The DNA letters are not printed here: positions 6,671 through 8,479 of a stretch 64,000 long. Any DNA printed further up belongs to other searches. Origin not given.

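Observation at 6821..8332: In-frame fusion of a PgsA-like phospholipid synthase to the SRP receptor FtsY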

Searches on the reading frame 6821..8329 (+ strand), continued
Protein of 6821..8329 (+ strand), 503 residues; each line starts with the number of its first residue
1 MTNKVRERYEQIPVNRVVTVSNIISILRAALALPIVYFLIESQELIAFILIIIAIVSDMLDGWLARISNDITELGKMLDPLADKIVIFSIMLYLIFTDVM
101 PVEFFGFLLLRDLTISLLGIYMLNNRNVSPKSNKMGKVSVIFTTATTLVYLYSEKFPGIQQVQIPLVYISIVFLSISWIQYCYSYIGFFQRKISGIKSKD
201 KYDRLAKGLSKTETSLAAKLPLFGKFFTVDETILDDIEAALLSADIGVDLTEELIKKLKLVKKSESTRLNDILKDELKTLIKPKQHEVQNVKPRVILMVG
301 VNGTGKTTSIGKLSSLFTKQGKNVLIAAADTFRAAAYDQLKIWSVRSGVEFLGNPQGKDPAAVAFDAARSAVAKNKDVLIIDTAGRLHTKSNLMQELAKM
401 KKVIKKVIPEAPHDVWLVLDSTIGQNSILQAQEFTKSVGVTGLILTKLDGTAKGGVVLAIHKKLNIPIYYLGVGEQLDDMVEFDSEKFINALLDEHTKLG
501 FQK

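Call 11: find_encoding_contigs(protein=P0090, flank=6000, max_places=2)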
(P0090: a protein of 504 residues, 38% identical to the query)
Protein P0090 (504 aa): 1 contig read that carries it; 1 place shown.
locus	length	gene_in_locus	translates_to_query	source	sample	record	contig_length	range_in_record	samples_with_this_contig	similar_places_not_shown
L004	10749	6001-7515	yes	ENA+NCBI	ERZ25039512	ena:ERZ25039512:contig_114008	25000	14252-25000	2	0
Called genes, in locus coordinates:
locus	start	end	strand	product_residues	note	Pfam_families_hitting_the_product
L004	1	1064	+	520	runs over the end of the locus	PF12072:RNase_Y_N, PF00013:KH_1 (weak), PF01966:HD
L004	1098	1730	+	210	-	PF01121:CoaE, PF13238:AAA_18 (weak)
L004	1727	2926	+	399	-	PF00202:Aminotran_3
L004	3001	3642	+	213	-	PF13568:OMP_b-brl_2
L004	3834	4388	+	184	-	-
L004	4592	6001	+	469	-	PF13230:GATase_4 (weak), PF13522:GATase_6, PF13537:GATase_7, PF00156:Pribosyltran (weak)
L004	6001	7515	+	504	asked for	PF01066:CDP-OH_P_transf, PF02881:SRP54_N, PF20720:nSTAND3 (faint), PF13401:AAA_22 (faint), PF13191:AAA_16 (weak), PF00448:SRP54, PF13604:AAA_30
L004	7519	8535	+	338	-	PF02746:MR_MLE_N, PF13378:MR_MLE_C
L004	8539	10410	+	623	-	PF02518:HATPase_c (weak), PF13589:HATPase_c_3, PF01119:DNA_mis_repair, PF08676:MutL_C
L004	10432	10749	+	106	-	?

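Call 16: find_related_loci(query=A1, collection=genome_contigs, flank=4000)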
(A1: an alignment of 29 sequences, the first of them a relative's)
Query A1 (503 aa) in genome_contigs; peptide patterns used: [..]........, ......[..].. (x = any residue, [..] = any of these).
600 stretches matched a pattern (row limit reached: there are more); 600 encode a relative of the query (tblastn E <= 1e-3); the best 80 are kept; 80 distinct loci.
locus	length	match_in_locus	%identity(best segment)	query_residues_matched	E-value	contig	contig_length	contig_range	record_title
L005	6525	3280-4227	51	186-493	1e-91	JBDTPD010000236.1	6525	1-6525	MAG: Chitinophagaceae bacterium isolate cluster3_bin.190 NODE_62238_length_6525_cov_4.212365, whole genome shotgun seque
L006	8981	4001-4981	50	181-498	2e-90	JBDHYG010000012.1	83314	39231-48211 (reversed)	MAG: Parafilimonas sp. isolate AS-MICRO-OLR.41 NODE_732_length_83314_cov_206.157898, whole genome shotgun sequence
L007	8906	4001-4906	50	203-494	1e-89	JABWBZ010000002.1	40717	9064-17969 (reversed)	MAG: bacterium isolate MAG_43 scaffold_793, whole genome shotgun sequence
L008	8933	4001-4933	51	203-494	2e-89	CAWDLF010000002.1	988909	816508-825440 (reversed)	MAG: Terriglobia bacterium isolate MFD04540.bin.1.150 genome assembly, contig: contig_1810, whole genome shotgun sequenc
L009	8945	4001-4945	50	193-495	1e-89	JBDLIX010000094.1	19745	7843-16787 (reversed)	MAG: Bacteroidota bacterium isolate MAG062 MAG062_94, whole genome shotgun sequence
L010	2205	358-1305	50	186-493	1e-92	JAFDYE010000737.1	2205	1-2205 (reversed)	MAG: Bacteroidetes bacterium isolate SZAS-43 LIN-136__737__length-2205, whole genome shotgun sequence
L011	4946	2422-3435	47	167-493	5e-89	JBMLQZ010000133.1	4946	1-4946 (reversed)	MAG: Chitinophagaceae bacterium isolate LE_362157 NODE_28921_length_4946_cov_3.595379, whole genome shotgun sequence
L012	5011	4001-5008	49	164-480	4e-88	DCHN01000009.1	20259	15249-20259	MAG TPA_asm: Bacteroidales bacterium UBA1751 UBA1751_contig_41428, whole genome shotgun sequence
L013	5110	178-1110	49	195-493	8e-88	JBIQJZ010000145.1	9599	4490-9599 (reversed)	MAG: Flammeovirgaceae bacterium isolate mag.108f NODE_7983_length_9599, whole genome shotgun sequence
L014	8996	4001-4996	46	172-499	1e-87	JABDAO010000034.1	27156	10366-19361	MAG: Bacteroidetes bacterium isolate BWOrgControl_Nextera59_MAG1 3300020659.a:Ga0206851_1088, whole genome shotgun seque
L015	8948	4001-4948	48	186-493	4e-87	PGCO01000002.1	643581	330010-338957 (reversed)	MAG: Sediminibacterium sp. FEMGT703S NODE_3_length_643581_cov_122.424, whole genome shotgun sequence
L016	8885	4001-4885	47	203-493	7e-87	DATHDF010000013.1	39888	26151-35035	MAG TPA_asm: Dissulfurispiraceae bacterium isolate SMAG_U12386 k141_748460, whole genome shotgun sequence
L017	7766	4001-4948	50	186-493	2e-86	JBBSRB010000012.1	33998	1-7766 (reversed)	MAG: Chitinophagales bacterium isolate SVL1_sbin.26 SVL1_sbin.26_K_1248018_L_33998_cov_9.0000, whole genome shotgun sequ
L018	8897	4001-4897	49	202-493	3e-86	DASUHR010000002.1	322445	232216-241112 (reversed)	MAG TPA_asm: Silvibacterium sp. isolate SMAG_U1439 k141_1579667, whole genome shotgun sequence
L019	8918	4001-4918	48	203-494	4e-86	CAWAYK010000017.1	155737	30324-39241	MAG: uncultured Acidobacteriota bacterium isolate MFD05513.bin.1.199 genome assembly, contig: contig_87220, whole genome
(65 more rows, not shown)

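Call 24: find_encoding_contigs(protein=P0001, flank=3000, max_places=3)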
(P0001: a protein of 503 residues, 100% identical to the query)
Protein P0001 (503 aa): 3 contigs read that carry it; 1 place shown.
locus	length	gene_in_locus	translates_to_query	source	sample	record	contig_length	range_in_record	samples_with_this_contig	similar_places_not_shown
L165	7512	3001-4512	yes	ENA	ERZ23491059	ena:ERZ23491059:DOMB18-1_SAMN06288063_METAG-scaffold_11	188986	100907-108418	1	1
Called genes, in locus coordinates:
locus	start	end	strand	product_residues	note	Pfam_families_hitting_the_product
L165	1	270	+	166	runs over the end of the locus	PF00702:Hydrolase, PF08282:Hydrolase_3 (weak)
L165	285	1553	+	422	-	PF04413:Glycos_transf_N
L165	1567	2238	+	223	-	PF00005:ABC_tran, PF13304:AAA_21 (faint), PF02463:SMC_N (weak)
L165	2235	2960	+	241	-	PF00005:ABC_tran, PF13304:AAA_21 (weak)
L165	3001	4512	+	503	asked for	PF01066:CDP-OH_P_transf, PF02881:SRP54_N, PF13604:AAA_30 (weak), PF00448:SRP54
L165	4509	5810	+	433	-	PF00919:UPF0004, PF04055:Radical_SAM, PF18693:TRAM_2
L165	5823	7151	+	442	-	PF00919:UPF0004, PF04055:Radical_SAM, PF01938:TRAM (faint)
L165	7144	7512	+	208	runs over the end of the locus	PF01712:dNK, PF13238:AAA_18 (faint)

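Call 38: search_protein_representatives(protein=window:6821-8329:+)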
Query: 503 residues. Proteins with E-value up to 0.001 (for the whole library): 39887; up to 1e-10: 14580; up to 1e-30: 4071. The best 150 are listed.
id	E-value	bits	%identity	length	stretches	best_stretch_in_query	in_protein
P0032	1.6e-176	604.2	57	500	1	3-494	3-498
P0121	2.3e-116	405.8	51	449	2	197-477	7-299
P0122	1.0e-111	390.5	42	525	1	17-494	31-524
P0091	4.3e-94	332.4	50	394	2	278-493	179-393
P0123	1.3e-85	304.4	51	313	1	202-495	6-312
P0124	8.6e-85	301.8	53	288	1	1-284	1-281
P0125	5.3e-84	299.2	52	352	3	292-446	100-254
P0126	6.4e-83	295.6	51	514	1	203-494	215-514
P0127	2.2e-82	293.9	49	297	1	205-493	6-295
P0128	3.7e-82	293.1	51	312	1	196-493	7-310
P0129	4.3e-82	292.9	52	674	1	199-494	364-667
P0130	1.7e-81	290.9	51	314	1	204-496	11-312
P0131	2.6e-81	290.3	51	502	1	200-493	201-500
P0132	3.6e-80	286.5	48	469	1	200-493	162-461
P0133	4.0e-80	286.4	49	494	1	201-494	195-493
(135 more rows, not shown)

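Call 41: find_encoding_contigs(protein=P0122, flank=5000, max_places=3)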
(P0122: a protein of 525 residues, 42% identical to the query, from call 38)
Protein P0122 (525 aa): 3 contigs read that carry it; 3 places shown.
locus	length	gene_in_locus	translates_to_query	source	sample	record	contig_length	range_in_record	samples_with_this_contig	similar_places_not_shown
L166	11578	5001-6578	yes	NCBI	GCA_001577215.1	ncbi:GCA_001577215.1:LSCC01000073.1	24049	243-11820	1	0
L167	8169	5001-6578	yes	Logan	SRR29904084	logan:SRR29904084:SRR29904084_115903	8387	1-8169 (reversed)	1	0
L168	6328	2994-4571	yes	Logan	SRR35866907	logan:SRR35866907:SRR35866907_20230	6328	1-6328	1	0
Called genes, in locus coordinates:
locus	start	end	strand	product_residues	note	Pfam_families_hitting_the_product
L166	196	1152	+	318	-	PF01370:Epimerase, PF04321:RmlD_sub_bind, PF16363:GDP_Man_Dehyd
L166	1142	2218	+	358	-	PF01075:Glyco_transf_9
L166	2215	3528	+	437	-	PF04413:Glycos_transf_N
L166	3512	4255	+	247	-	PF00005:ABC_tran, PF13304:AAA_21 (faint)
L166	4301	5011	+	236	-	PF00005:ABC_tran, PF13304:AAA_21 (faint)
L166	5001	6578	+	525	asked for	PF01066:CDP-OH_P_transf, PF02881:SRP54_N, PF00448:SRP54, PF13604:AAA_30 (weak)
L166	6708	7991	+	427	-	PF00919:UPF0004, PF04055:Radical_SAM, PF18693:TRAM_2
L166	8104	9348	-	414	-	PF06245:DUF1015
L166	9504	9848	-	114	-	-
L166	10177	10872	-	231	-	PF17784:Sulfotransfer_4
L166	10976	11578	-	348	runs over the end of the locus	PF12895:ANAPC3 (faint), PF25062:ARM_TT21_N (faint), PF00515:TPR_1 (faint), PF05843:Suf (weak), PF07719:TPR_2 (faint), PF12569:NatA_aux_su (faint), PF13174:TPR_6 (faint), PF13176:TPR_7 (faint), +14 more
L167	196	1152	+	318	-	PF01370:Epimerase, PF04321:RmlD_sub_bind, PF16363:GDP_Man_Dehyd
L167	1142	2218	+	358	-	PF01075:Glyco_transf_9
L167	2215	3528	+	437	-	PF04413:Glycos_transf_N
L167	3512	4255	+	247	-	PF00005:ABC_tran, PF13304:AAA_21 (faint)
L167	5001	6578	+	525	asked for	PF01066:CDP-OH_P_transf, PF02881:SRP54_N, PF00448:SRP54, PF13604:AAA_30 (weak)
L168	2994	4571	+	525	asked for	PF01066:CDP-OH_P_transf, PF02881:SRP54_N, PF00448:SRP54, PF13604:AAA_30 (weak)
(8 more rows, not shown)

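Call 42: find_encoding_contigs(protein=P0067, flank=5000, max_places=2)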
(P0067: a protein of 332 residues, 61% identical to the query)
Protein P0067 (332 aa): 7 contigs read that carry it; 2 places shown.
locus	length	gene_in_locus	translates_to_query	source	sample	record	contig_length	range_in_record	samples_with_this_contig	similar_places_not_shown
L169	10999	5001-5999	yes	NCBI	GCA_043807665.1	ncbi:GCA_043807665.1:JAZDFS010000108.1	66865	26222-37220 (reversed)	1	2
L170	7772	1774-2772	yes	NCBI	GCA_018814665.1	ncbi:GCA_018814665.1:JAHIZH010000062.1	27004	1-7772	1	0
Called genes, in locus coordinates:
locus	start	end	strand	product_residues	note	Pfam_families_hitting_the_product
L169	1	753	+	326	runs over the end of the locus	PF00348:polyprenyl_synt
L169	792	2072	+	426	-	PF04413:Glycos_transf_N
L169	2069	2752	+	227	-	PF00005:ABC_tran, PF13304:AAA_21 (faint)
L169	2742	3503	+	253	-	PF00005:ABC_tran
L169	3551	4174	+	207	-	PF01066:CDP-OH_P_transf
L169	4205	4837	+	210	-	-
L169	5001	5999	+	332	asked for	PF02881:SRP54_N (faint), PF13604:AAA_30 (weak), PF00448:SRP54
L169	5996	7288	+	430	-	PF00919:UPF0004, PF04055:Radical_SAM, PF18693:TRAM_2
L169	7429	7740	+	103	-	PF04365:BrnT_toxin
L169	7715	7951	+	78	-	PF14384:BrnA_antitoxin (weak)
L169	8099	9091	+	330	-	PF12686:DUF3800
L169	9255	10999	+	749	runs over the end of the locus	-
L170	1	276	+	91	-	?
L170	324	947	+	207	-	PF01066:CDP-OH_P_transf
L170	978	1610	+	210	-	-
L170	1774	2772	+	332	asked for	PF02881:SRP54_N (faint), PF13604:AAA_30 (weak), PF00448:SRP54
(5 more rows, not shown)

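Call 45: predict_structure(alignment_id=A3)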
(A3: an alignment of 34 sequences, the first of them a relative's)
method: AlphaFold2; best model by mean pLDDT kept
length: 503 residues; sequences in the alignment: 34
mean_pLDDT: 80.7   pTM: 0.56
mean pLDDT of the five models: 80.7, 76.5, 75.4, 74.0, 70.8
residues with pLDDT >= 90: 174; 70-90: 221; 50-70: 85; < 50: 23
segments of 3 or more residues with pLDDT < 50: 1-6, 194-202, 497-503
pLDDT, mean of each block of 10 residues (from residue 1): 48 59 90 96 93 91 73 74 93 94 94 85 68 79 92 86 92 92 77 43 62 60 70 85 81 88 78 86 68 91 81 93 93 80 93 82 94 96 68 81 93 90 70 80 79 75 86 84 86 59 31
secondary structure, 60 per line:
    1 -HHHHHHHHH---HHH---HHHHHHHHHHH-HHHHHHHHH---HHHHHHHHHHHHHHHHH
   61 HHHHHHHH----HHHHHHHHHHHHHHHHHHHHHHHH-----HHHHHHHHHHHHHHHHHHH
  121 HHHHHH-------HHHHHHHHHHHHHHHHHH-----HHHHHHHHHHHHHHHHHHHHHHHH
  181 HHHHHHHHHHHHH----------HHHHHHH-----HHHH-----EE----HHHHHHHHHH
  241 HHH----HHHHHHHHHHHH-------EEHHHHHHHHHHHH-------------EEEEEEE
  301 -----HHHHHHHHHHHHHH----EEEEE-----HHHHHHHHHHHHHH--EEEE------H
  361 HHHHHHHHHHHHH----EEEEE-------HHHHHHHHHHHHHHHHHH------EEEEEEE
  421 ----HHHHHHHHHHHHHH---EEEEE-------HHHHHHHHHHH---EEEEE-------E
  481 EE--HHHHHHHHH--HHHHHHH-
elements in order: H2-10 H20-30 H32-40 H44-68 H73-96 H102-126 H134-151 H157-193 H204-210 H216-219 H231-243 H248-259 H269-280 E294-300 H306-319 E324-328 H334-347 E350-353 H360-373 E378-382 H390-407 E414-420 H425-438 E442-446 H454-464 E468-472 E480-482 H485-493 H496-502

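Call 50: fold_search(model_id=the predicted structure, library=pdb)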
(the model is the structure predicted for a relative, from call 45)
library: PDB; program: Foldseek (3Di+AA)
matches with E <= 10: 1689; with E <= 0.001: 159
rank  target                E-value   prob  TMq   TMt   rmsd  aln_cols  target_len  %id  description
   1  6cy1_B                9.7e-25  1.00  0.54  0.86   3.2       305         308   45  Crystal structure of Signal recognition particle receptor FtsY from Elizabethkingia anophelis (released 2018-05-02)
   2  6cy5_B                1.2e-24  1.00  0.55  0.85   3.2       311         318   46  Crystal structure of Signal recognition particle receptor FtsY from Elizabethkingia anophelis in complex with GDP (released 2018-05-02)
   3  6cy5_A                1.4e-24  1.00  0.55  0.85   3.1       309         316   46  Crystal structure of Signal recognition particle receptor FtsY from Elizabethkingia anophelis in complex with GDP (released 2018-05-02)
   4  2q9b_B                2.6e-24  1.00  0.52  0.88   3.0       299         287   45  Structure of FTSY:GMPPNP Complex (released 2007-07-03)
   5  6cy1_A                4.4e-24  1.00  0.53  0.83   3.4       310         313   45  Crystal structure of Signal recognition particle receptor FtsY from Elizabethkingia anophelis (released 2018-05-02)
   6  1vma_A                1.2e-23  1.00  0.54  0.89   2.6       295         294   49  Crystal structure of Cell division protein ftsY (TM0570) from Thermotoga maritima at 1.60 A resolution (released 2004-09-28)
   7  6dlx_A                6.8e-23  1.00  0.51  0.83   3.4       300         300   45  FtsY-NG domain bound to fragment 3. (released 2018-08-22)
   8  2q9a_B                8.6e-23  1.00  0.52  0.87   2.9       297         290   45  Structure of Apo FTSY (released 2007-07-03)
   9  6cqp_B                9.4e-23  1.00  0.50  0.80   4.3       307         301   43  High resolution crystal structure of FtsY-NG domain of E. coli (released 2018-08-22)
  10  7o9h_A                9.9e-23  1.00  0.52  0.84   3.4       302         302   45  Escherichia coli FtsY in complex with pppGpp (released 2022-02-02)
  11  6cvd_A                2.4e-22  1.00  0.51  0.81   3.7       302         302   45  High resolution crystal structure of FtsY-NG domain of E. coli bound to fragment 1 (released 2018-08-22)
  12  2q9b_A                2.9e-22  1.00  0.51  0.82   3.8       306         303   44  Structure of FTSY:GMPPNP Complex (released 2007-07-03)
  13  2yhs                  3.1e-22  1.00  0.52  0.83   3.6       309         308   44  Structure of the E. coli SRP receptor FtsY (released 2011-05-18)
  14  6cqp_A                3.7e-22  1.00  0.51  0.81   3.7       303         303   45  High resolution crystal structure of FtsY-NG domain of E. coli (released 2018-08-22)
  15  5niy                  3.9e-22  1.00  0.51  0.83   3.5       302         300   46  Signal recognition particle-docking protein FtsY (released 2018-10-10)
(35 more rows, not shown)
